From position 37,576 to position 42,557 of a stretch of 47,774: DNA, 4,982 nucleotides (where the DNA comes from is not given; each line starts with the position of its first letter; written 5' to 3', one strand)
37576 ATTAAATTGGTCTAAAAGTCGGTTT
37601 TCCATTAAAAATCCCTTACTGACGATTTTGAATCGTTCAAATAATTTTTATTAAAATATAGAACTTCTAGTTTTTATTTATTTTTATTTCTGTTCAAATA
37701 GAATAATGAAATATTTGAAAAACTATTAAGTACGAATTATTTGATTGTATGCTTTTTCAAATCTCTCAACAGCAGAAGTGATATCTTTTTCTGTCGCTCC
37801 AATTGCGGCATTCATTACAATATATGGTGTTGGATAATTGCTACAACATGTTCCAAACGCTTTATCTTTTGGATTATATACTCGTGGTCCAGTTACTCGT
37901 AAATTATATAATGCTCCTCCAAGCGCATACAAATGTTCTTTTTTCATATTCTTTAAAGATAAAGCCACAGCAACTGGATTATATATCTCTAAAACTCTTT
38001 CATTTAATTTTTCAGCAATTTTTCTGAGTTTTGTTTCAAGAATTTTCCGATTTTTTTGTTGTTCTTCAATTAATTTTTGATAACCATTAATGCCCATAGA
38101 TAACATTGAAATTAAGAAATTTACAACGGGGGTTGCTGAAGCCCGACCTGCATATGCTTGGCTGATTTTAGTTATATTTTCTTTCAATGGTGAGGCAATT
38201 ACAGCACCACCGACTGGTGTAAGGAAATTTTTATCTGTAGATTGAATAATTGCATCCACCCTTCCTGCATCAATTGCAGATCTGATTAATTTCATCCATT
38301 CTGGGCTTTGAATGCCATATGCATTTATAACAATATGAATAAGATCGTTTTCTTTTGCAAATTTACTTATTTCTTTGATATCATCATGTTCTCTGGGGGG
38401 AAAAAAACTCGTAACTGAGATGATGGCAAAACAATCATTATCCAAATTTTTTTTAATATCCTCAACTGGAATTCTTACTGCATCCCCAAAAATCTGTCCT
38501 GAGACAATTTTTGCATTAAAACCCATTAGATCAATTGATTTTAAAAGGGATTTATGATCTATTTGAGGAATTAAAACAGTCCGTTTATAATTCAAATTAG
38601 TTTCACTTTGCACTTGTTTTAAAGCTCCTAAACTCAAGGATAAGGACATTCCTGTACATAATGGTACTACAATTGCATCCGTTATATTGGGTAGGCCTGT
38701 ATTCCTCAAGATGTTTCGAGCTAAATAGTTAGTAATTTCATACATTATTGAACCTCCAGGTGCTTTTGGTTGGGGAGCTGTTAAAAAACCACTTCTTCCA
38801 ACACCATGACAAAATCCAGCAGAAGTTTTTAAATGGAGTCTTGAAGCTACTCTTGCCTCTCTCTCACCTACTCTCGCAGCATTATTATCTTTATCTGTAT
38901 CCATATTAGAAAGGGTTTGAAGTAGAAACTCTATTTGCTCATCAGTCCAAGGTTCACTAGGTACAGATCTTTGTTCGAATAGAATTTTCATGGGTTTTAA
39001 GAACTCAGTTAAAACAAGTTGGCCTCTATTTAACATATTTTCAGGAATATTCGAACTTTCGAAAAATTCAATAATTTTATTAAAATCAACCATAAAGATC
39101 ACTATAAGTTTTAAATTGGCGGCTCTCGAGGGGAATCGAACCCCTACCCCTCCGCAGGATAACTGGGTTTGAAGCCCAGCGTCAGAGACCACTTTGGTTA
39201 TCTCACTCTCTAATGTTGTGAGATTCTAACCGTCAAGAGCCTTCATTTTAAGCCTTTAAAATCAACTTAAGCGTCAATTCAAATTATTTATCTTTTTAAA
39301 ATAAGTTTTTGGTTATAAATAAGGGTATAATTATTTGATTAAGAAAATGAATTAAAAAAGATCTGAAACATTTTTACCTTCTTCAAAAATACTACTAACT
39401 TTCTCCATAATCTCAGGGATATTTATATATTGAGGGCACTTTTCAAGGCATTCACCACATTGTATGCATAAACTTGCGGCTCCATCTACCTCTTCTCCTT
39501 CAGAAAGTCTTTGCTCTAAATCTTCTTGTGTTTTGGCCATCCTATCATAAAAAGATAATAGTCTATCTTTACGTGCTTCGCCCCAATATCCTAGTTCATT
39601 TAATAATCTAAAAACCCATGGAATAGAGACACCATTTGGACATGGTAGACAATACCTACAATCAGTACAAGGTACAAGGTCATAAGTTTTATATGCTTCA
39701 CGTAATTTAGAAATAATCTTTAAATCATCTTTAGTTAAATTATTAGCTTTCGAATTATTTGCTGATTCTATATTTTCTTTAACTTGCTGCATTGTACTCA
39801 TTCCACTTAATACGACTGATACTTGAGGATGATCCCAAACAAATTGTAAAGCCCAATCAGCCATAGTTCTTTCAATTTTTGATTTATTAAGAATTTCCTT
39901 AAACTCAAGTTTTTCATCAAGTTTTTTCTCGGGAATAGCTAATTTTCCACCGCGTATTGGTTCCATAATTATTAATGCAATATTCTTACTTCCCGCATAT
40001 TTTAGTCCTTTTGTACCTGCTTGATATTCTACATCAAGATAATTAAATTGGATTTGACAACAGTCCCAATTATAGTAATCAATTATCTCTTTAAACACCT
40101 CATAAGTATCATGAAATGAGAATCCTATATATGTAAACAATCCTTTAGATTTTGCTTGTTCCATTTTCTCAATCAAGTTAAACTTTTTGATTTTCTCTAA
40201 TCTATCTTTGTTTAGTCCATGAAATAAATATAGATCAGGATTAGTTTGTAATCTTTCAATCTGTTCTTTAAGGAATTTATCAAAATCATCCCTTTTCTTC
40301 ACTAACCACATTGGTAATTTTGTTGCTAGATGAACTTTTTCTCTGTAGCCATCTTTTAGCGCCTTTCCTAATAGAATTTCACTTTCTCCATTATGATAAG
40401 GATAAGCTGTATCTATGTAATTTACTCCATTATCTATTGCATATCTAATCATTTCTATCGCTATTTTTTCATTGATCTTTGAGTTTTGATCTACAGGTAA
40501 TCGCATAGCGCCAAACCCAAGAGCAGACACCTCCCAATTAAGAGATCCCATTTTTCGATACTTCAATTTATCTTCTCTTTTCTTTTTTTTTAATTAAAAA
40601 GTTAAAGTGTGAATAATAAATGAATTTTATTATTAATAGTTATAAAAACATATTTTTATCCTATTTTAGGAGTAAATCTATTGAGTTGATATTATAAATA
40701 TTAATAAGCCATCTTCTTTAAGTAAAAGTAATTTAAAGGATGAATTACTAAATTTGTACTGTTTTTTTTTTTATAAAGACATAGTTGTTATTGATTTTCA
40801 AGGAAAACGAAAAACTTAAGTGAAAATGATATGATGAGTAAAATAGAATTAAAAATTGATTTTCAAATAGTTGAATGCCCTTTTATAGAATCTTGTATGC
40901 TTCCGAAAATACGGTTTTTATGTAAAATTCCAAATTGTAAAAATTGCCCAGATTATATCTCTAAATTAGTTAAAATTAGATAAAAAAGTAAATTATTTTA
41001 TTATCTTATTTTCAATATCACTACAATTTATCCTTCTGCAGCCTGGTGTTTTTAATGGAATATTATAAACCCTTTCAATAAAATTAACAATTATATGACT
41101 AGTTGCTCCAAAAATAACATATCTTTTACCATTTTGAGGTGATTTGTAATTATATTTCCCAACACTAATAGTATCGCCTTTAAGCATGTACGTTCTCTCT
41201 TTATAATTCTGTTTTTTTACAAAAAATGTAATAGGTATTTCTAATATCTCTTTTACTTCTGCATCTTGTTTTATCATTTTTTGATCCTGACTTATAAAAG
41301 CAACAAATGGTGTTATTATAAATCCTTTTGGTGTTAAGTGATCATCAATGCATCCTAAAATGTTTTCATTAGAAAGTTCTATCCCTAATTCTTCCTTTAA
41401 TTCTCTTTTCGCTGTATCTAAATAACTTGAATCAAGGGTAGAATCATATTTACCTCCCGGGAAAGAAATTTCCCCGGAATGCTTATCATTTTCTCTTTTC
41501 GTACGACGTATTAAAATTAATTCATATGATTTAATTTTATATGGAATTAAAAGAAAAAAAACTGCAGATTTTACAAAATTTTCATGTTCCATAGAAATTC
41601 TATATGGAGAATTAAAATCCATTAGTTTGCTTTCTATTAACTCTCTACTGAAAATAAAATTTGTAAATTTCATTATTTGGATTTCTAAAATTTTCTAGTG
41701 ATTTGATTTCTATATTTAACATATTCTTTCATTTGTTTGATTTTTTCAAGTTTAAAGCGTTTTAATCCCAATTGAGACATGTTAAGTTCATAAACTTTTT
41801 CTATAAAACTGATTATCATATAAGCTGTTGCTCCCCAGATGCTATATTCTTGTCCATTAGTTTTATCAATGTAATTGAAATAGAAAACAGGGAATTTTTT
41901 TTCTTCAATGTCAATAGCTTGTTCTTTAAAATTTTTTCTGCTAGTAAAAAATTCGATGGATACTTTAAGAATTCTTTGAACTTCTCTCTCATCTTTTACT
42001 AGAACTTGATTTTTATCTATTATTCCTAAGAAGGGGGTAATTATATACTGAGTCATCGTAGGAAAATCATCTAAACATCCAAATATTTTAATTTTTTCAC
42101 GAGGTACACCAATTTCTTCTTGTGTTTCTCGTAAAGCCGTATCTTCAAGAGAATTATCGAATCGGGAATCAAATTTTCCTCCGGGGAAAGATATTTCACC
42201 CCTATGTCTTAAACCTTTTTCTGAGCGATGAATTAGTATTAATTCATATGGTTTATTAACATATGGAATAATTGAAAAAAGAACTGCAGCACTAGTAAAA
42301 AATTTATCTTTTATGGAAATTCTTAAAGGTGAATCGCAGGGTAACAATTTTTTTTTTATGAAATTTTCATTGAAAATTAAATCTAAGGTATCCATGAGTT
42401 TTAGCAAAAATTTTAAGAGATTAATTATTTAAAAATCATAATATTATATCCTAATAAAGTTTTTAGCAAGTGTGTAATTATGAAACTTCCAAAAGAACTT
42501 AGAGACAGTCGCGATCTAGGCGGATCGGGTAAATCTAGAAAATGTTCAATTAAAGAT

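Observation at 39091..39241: tRNA-Sec carries a well-formed BHB intron in its D-stem and sits 23 nt upstream of SepSecS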

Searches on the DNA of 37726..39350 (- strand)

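Call 4: search_rna_families(source=window, start=39000, end=39350, threshold=evalue, max_evalue=10, show_alignments=4)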
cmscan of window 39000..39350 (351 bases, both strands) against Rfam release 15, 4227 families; matches with E-value up to 10: 4.
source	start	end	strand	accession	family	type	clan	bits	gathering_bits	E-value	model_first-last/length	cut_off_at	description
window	39128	39202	-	RF01852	tRNA-Sec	Gene; tRNA;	CL00001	35.2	47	1.7e-05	1-91/91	no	Selenocysteine transfer RNA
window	39009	39154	+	RF02194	HPnc0260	Gene; antisense;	-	27.9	59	0.61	1-156/156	no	Bacterial antisense RNA HPnc0260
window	39049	39160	-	RF00015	U4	Gene; snRNA; splicing;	CL00007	16.3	46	0.15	1-138/138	no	U4 spliceosomal RNA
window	39121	39189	-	RF01684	mascRNA-menRNA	Gene;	-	15.1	42.5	2.2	1-56/56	no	MALAT1-associated small cytoplasmic RNA/MEN beta RNA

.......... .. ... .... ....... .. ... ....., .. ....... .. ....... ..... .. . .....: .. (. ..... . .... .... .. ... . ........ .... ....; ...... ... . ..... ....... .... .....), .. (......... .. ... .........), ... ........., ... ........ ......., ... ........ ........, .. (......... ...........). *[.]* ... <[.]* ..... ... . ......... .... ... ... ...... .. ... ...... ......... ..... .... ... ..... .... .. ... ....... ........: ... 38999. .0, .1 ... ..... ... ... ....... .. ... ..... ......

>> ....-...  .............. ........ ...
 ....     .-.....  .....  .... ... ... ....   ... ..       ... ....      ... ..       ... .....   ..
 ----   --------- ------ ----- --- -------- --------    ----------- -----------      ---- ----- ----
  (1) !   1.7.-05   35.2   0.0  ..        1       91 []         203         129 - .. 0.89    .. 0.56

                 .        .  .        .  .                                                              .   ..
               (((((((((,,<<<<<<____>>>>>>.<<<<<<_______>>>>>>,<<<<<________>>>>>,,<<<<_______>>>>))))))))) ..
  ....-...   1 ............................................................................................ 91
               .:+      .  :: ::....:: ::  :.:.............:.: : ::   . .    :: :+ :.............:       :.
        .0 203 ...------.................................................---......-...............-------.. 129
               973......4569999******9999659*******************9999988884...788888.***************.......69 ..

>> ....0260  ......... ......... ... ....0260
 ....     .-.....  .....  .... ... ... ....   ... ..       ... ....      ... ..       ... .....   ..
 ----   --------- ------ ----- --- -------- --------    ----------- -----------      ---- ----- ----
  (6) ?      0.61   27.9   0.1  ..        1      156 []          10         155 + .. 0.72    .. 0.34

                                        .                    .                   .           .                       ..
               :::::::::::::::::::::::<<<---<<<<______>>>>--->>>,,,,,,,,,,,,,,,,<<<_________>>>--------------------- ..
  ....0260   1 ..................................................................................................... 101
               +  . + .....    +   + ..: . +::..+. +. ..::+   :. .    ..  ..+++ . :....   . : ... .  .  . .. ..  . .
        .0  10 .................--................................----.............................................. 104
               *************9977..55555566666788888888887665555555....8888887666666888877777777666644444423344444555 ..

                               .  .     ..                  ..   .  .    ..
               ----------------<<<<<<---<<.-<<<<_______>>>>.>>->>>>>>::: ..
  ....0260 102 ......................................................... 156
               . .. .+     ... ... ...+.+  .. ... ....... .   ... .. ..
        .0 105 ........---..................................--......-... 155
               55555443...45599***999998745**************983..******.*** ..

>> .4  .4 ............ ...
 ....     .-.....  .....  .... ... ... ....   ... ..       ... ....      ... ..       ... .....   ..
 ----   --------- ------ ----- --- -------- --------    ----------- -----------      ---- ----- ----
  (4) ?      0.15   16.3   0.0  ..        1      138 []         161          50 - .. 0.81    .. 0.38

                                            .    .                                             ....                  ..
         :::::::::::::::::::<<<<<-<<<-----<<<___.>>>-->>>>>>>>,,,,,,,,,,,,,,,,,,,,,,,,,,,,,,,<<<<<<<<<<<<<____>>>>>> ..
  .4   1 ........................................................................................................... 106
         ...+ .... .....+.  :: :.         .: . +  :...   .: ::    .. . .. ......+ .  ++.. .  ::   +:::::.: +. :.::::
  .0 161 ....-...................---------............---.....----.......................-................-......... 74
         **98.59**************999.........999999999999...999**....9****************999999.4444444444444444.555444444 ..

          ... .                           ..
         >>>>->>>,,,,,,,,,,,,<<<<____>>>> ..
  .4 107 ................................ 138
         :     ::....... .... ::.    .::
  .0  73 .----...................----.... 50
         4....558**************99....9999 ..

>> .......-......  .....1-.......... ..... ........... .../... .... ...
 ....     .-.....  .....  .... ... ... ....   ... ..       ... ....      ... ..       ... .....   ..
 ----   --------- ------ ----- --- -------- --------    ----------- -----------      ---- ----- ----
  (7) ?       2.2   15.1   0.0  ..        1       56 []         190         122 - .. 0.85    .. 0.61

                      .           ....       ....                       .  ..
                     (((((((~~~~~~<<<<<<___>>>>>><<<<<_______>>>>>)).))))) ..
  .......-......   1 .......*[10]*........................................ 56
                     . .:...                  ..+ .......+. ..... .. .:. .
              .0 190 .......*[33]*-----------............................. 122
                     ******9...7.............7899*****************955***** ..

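Call 31: search_rna_families(sources=[L030, L028, L002, L029, L011, L008], threshold=gathering, show_alignments=1)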
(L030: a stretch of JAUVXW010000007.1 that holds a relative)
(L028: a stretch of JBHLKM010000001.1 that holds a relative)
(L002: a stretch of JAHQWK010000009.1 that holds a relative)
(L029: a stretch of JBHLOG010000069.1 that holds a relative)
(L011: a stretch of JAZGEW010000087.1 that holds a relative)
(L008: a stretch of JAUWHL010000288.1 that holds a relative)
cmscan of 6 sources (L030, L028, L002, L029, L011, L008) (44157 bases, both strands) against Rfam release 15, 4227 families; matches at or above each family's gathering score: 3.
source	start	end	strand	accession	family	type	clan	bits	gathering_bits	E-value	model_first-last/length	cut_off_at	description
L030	2890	2978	+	RF01852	tRNA-Sec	Gene; tRNA;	CL00001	63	47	1.3e-10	1-91/91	no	Selenocysteine transfer RNA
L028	2755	2843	+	RF01852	tRNA-Sec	Gene; tRNA;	CL00001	63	47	1.3e-10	1-91/91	no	Selenocysteine transfer RNA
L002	2886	2974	+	RF01852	tRNA-Sec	Gene; tRNA;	CL00001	62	47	2.3e-10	1-91/91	no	Selenocysteine transfer RNA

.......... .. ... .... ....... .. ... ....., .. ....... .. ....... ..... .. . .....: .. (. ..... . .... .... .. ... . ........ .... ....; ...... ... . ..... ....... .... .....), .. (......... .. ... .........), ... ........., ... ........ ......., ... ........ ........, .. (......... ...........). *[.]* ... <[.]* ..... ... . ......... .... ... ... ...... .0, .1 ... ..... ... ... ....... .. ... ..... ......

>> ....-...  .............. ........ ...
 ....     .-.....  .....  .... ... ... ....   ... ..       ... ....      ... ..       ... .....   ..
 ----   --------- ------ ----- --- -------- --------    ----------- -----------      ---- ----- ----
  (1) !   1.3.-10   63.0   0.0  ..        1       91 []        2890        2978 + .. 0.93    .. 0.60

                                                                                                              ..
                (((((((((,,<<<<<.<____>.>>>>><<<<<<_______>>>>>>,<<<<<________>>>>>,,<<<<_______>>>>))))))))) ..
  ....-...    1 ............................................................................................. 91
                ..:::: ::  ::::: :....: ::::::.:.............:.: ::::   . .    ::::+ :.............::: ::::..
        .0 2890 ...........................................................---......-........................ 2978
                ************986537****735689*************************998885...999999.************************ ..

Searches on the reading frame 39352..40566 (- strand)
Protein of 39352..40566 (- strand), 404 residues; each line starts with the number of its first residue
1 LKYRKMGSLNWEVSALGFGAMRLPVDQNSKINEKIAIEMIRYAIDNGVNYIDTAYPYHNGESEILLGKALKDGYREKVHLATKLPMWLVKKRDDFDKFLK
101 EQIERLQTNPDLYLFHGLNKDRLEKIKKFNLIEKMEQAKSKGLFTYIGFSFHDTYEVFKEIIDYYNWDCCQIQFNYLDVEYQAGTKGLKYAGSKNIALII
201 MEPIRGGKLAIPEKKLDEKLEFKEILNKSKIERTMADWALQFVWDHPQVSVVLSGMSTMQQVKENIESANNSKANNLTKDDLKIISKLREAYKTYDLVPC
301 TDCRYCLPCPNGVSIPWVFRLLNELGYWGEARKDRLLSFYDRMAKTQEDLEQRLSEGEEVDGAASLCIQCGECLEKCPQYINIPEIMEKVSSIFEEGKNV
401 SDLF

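Call 13: search_protein_families(library=ncbifam, proteins=[window:39352-40566:-], max_evalue=0.00001)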
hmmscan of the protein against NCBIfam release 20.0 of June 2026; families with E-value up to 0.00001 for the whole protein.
window:39352-40566:- (404 aa): 6 families
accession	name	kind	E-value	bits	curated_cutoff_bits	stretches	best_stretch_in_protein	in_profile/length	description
NF049922.1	MethglyxlRedYdjG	equivalog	5.5e-19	68.3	550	1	1-103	1-105/326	NADH-dependent methylglyoxal reductase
NF007912.0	PRK10625.1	equivalog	6.8e-11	42.1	415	0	1-84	1-88/346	NADP(H)-dependent aldo-keto reductase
TIGR01293.1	Kv_beta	subfamily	9.4e-11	41.3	365.4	1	1-108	1-106/319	voltage-dependent potassium channel subunit beta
NF008377.0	PRK11172.1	equivalog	2.3e-09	36.8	327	1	30-290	12-252/267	2,5-didehydrogluconate reductase DkgB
NF007695.0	PRK10376.1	subfamily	1.1e-07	31.2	280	1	12-270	16-272/290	oxidoreductase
NF008598.0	PRK11565.1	equivalog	1.6e-06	27.4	425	1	33-288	27-260/275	2,5-didehydrogluconate reductase DkgA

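Call 41: search_protein_families(library=pfam, proteins=[window:39352-40566:-], max_evalue=0.0001)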
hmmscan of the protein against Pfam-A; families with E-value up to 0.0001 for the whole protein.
window:39352-40566:- (404 aa): 6 families
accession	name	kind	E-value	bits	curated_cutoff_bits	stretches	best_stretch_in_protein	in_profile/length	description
PF00248.27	Aldo_ket_red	-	8e-41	140.5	24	1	16-288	2-289/291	Aldo/keto reductase family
PF13183.11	Fer4_8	-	1.9e-07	32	27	1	299-379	4-66/68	4Fe-4S dicluster domain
PF13187.11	Fer4_9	-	2.5e-07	31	27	1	300-379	2-49/52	4Fe-4S dicluster domain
PF13237.11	Fer4_10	-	1.5e-06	28.4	25.5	1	295-378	4-53/53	4Fe-4S dicluster domain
PF13746.11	Fer4_18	-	4.4e-05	24.1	27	0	350-385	45-79/114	4Fe-4S dicluster domain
PF12838.12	Fer4_7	-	8.9e-05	23.3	27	0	358-379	29-50/52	4Fe-4S dicluster domain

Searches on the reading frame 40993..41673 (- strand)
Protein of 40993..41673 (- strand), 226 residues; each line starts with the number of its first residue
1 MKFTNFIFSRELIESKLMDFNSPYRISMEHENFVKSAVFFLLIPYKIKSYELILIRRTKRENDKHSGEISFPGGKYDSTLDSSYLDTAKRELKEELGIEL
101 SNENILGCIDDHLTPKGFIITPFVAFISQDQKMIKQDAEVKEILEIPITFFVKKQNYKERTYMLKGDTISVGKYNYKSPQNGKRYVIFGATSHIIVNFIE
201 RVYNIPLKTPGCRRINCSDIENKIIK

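Call 13: search_protein_families(library=ncbifam, proteins=[window:40993-41673:-], max_evalue=0.00001)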
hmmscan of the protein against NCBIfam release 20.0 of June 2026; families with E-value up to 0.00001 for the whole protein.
window:40993-41673:- (226 aa): 1 family
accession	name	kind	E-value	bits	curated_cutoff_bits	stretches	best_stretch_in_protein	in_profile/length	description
NF007980.0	PRK10707.1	equivalog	4.2e-21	75.4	134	1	34-200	30-186/192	CoA pyrophosphatase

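Call 53: search_protein_families(library=pfam, proteins=[window:40993-41673:-], max_evalue=0.0001)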
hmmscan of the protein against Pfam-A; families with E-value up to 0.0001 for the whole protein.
window:40993-41673:- (226 aa): 1 family
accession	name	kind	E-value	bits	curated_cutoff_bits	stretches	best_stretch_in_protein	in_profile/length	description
PF00293.34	NUDIX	-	3.7e-09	37.1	21.1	1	51-121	16-81/134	NUDIX domain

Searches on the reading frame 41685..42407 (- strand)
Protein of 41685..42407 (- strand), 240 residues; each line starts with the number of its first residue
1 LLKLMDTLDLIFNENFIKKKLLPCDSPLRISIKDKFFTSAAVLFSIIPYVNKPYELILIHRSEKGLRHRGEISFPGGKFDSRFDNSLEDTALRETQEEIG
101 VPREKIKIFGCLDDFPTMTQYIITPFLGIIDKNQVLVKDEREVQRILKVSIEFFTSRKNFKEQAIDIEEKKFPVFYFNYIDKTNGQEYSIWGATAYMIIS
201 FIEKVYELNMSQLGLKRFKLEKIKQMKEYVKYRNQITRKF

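Call 13: search_protein_families(library=ncbifam, proteins=[window:41685-42407:-], max_evalue=0.00001)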
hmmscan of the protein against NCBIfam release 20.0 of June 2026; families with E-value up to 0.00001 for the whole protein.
window:41685-42407:- (240 aa): 1 family
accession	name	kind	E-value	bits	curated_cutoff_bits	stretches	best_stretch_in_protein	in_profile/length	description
NF007980.0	PRK10707.1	equivalog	4.4e-26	91.6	134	1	37-202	29-185/192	CoA pyrophosphatase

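Call 53: search_protein_families(library=pfam, proteins=[window:41685-42407:-], max_evalue=0.0001)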
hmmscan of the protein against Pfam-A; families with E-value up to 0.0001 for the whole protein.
window:41685-42407:- (240 aa): 1 family
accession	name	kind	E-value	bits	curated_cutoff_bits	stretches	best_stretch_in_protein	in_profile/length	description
PF00293.34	NUDIX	-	9.4e-10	39.1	21.1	1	46-120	8-77/134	NUDIX domain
